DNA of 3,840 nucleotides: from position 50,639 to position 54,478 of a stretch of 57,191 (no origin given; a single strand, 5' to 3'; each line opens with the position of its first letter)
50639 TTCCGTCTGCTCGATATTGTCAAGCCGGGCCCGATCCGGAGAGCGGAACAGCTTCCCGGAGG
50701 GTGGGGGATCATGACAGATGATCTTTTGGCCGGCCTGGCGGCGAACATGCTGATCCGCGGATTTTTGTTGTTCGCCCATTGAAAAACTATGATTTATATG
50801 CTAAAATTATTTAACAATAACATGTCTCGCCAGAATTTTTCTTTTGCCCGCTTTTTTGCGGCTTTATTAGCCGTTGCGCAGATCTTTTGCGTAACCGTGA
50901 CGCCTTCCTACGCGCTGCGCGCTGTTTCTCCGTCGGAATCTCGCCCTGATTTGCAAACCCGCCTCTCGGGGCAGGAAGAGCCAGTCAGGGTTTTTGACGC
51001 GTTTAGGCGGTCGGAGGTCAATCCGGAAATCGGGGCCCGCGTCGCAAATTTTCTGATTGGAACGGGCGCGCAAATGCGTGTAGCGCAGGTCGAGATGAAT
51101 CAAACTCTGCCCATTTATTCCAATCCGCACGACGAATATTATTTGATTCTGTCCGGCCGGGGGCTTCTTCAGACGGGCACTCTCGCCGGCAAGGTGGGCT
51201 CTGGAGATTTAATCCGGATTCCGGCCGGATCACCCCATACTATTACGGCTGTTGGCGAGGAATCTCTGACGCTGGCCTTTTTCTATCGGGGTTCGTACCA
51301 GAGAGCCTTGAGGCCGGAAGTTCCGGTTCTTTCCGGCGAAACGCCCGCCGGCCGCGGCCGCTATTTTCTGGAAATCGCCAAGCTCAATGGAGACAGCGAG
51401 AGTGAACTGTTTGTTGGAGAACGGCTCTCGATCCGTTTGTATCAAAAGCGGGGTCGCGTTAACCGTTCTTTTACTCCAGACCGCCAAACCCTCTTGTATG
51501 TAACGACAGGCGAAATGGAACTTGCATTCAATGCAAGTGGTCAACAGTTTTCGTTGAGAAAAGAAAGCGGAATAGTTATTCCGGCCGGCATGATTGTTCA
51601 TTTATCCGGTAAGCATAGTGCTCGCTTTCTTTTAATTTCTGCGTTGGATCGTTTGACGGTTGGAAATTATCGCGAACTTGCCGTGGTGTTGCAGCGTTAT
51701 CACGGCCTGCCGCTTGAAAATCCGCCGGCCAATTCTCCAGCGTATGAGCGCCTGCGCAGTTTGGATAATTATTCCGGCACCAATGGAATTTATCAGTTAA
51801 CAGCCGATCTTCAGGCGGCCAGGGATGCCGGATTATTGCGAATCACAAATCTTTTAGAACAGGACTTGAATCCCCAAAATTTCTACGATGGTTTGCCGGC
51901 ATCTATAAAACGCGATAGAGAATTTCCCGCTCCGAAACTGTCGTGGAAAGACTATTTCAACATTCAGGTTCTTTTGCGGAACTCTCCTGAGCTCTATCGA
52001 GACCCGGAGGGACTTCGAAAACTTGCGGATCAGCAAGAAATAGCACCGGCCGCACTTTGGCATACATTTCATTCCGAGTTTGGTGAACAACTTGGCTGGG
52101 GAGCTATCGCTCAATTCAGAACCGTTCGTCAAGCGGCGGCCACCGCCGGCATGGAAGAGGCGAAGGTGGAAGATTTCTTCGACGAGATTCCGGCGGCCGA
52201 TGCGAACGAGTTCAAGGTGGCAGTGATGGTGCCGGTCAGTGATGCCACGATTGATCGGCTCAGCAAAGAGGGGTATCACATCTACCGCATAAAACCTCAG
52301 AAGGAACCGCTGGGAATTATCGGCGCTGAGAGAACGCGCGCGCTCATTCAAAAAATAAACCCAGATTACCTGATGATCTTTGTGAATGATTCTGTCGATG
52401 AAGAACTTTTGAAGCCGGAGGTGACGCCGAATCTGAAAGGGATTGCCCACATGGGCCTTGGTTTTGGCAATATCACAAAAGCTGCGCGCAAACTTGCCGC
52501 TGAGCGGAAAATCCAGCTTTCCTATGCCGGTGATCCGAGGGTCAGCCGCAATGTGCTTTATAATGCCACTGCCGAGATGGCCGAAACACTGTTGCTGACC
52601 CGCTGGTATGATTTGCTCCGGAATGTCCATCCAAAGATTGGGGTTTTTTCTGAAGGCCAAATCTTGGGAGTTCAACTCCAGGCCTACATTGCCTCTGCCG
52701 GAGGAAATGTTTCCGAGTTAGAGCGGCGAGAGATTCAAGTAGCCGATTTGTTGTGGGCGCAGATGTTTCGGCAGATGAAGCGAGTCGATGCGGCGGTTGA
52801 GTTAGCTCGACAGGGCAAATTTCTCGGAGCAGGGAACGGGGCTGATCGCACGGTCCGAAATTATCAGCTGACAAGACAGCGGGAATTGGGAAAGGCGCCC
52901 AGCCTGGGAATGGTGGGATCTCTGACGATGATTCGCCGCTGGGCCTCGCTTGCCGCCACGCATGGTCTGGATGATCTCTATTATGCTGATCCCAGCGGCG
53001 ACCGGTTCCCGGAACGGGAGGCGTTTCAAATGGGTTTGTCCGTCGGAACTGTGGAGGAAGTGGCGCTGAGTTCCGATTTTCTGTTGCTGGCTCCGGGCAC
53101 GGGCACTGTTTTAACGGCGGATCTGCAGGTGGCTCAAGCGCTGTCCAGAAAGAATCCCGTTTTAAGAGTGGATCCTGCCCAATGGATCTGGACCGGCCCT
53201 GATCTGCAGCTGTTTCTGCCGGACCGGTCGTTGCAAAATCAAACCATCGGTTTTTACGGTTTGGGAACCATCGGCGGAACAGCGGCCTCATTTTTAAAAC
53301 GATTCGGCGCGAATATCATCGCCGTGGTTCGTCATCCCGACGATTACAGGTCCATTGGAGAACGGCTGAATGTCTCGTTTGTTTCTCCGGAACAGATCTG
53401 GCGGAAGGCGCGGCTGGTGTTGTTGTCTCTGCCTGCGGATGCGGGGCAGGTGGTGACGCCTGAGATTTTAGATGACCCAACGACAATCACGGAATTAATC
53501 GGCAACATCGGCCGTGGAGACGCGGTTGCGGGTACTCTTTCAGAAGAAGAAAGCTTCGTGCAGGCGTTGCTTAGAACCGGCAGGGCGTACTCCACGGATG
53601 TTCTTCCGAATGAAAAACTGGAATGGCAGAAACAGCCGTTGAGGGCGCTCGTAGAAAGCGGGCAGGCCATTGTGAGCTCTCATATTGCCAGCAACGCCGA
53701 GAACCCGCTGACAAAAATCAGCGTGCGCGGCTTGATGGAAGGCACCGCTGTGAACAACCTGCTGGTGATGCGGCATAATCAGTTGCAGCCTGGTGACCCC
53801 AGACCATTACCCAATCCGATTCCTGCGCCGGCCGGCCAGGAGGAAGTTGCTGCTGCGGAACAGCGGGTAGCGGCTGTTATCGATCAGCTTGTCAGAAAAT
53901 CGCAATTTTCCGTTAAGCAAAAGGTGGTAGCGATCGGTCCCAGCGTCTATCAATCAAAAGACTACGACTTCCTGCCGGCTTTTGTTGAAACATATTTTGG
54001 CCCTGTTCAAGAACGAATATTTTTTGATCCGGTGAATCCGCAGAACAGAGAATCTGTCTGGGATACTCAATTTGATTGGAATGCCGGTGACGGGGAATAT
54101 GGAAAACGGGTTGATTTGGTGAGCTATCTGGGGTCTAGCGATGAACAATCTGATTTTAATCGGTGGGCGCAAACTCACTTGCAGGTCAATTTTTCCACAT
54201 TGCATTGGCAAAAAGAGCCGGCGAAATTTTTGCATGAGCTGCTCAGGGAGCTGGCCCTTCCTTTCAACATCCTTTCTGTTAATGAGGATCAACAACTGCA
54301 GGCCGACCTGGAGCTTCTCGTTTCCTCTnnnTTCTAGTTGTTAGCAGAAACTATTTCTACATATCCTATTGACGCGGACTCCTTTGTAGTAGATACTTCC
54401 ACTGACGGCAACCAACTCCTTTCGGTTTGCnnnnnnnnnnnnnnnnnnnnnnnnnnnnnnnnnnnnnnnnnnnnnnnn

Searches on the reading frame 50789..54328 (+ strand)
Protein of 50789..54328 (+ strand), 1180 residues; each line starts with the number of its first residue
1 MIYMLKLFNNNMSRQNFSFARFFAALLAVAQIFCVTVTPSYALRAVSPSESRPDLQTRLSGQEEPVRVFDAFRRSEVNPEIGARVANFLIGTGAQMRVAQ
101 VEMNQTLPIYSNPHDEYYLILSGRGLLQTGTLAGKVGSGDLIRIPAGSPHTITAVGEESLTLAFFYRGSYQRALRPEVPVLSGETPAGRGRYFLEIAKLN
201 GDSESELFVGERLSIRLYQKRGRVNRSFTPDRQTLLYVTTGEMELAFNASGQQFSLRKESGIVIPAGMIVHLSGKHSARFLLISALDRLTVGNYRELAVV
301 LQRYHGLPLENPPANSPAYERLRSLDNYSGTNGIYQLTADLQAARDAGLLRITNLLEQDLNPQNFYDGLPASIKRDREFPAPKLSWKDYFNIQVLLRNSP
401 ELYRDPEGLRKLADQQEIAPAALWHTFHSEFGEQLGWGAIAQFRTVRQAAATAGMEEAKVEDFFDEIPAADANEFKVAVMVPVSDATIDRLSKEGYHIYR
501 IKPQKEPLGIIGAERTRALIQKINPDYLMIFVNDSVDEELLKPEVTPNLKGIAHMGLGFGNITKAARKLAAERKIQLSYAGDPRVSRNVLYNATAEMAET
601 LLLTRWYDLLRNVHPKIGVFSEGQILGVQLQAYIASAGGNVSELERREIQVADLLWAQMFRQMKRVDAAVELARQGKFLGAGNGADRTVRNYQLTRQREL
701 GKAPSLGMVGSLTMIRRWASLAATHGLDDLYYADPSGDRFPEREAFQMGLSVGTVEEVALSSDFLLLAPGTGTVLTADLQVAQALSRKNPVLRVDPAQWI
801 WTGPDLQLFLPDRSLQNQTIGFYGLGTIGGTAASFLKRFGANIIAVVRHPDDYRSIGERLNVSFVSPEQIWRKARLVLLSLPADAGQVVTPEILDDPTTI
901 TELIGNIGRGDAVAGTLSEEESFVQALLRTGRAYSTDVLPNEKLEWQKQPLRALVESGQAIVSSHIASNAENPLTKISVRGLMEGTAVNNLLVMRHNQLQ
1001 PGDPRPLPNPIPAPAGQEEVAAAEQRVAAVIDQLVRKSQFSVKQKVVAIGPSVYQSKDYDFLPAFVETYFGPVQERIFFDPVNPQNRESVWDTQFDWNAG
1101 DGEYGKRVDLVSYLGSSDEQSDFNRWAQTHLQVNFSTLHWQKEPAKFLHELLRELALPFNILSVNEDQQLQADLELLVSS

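Call 9: search_protein_families(library=pfam, proteins=[window:50789-54328:+], max_evalue=0.001)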
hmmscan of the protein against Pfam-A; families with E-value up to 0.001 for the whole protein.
window:50789-54328:+ (1180 aa): 4 families
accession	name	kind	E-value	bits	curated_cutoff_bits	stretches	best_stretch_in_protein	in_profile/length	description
PF02826.25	2-Hacid_dh_C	-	2.6e-14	53.4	25.1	1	809-967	28-178/178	D-isomer specific 2-hydroxyacid dehydrogenase, NAD binding domain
PF07883.17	Cupin_2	-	1.6e-09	37.8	27.2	1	105-162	9-66/70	Cupin domain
PF03807.23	F420_oxidored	-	0.00016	22.6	21.6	0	819-893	1-79/94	NADP oxidoreductase coenzyme F420-dependent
PF00190.28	Cupin_1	-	0.00021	21.3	22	0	108-163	48-111/151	Cupin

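Call 13: search_protein_families(library=ncbifam, proteins=[window:50789-54328:+], max_evalue=0.1)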
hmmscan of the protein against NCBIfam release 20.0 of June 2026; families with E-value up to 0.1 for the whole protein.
window:50789-54328:+ (1180 aa): 9 families
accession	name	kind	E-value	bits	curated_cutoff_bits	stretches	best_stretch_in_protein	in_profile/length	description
NF009714.1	PRK13243.1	equivalog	1.8e-10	40.7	455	2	813-972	146-296/332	glyoxylate reductase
NF005027.0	PRK06436.1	equivalog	4.1e-07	29.4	261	1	811-977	116-267/303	2-hydroxyacid dehydrogenase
TIGR03214.2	ura-cupin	equivalog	0.0009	18.8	200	1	220-283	56-121/249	(S)-ureidoglycine aminohydrolase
NF006263.0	PRK08410.1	equivalog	0.0017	17.8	389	1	814-974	142-292/311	D-2-hydroxyacid dehydrogenase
NF041369.1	Dhydh_Halo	equivalog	0.0034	16.7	400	1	814-972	129-278/305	D-2-hydroxyacid dehydrogenase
NF005650.0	PRK07417.1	equivalog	0.0034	16.7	290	1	819-885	3-70/281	prephenate/arogenate dehydrogenase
NF041398.1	GluDhGdhB_Halo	equivalog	0.017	14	620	1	812-846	202-236/410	glutamate dehydrogenase GdhB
NF001309.0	PRK00257.1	equivalog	0.028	13.4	434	1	814-896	113-191/379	4-phosphoerythronate dehydrogenase PdxB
TIGR01327.1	PGDH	equivalog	0.029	13.2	454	0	815-976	136-288/525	phosphoglycerate dehydrogenase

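Call 111: search_protein_families(library=padloc, proteins=[window:50789-54328:+], max_evalue=0.01)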
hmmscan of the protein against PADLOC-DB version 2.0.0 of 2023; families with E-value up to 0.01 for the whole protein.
window:50789-54328:+ (1180 aa): 0 families

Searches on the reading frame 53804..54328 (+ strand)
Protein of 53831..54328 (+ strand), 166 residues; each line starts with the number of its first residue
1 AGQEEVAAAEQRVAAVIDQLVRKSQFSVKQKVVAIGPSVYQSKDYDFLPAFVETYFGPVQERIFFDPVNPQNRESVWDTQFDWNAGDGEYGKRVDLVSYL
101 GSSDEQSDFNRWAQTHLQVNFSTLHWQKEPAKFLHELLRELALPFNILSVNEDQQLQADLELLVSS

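Call 38: search_protein_families(library=pfam, proteins=[window:53831-54328:+], max_evalue=10)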
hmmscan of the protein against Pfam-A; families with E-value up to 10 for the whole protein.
window:53831-54328:+ (166 aa): 1 family
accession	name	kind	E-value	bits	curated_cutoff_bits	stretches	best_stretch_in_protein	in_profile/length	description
PF20815.3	GIY_YIG_2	-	0.072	13.5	22.4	1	104-161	93-148/153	GIY-YIG catalytic domain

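Call 112: search_protein_families(library=phrogs, proteins=[window:53831-54328:+], max_evalue=0.01)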
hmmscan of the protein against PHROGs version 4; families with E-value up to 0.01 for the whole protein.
window:53831-54328:+ (166 aa): 0 families

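Call 114: search_solved_structures(query=A5, max_evalue=10)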
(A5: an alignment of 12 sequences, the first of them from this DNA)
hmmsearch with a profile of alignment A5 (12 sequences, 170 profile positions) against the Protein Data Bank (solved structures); distinct sequences matched with E-value up to 10: 5.
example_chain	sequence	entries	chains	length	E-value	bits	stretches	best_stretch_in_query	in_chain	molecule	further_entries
2yv4_A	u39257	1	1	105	0.021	17.6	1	12-66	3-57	Hypothetical protein PH0435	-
6f89_A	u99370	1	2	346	0.14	15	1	9-65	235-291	Threonylcarbamoyl-AMP synthase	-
6f87_A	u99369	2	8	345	0.16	14.7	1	10-65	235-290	Threonylcarbamoyl-AMP synthase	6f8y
7q1y_A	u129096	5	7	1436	0.95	12.2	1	57-89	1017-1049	Alpha-2-macroglobulin-like protein 1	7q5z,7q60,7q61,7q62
3j15_A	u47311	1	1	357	2.2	11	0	97-129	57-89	Protein pelota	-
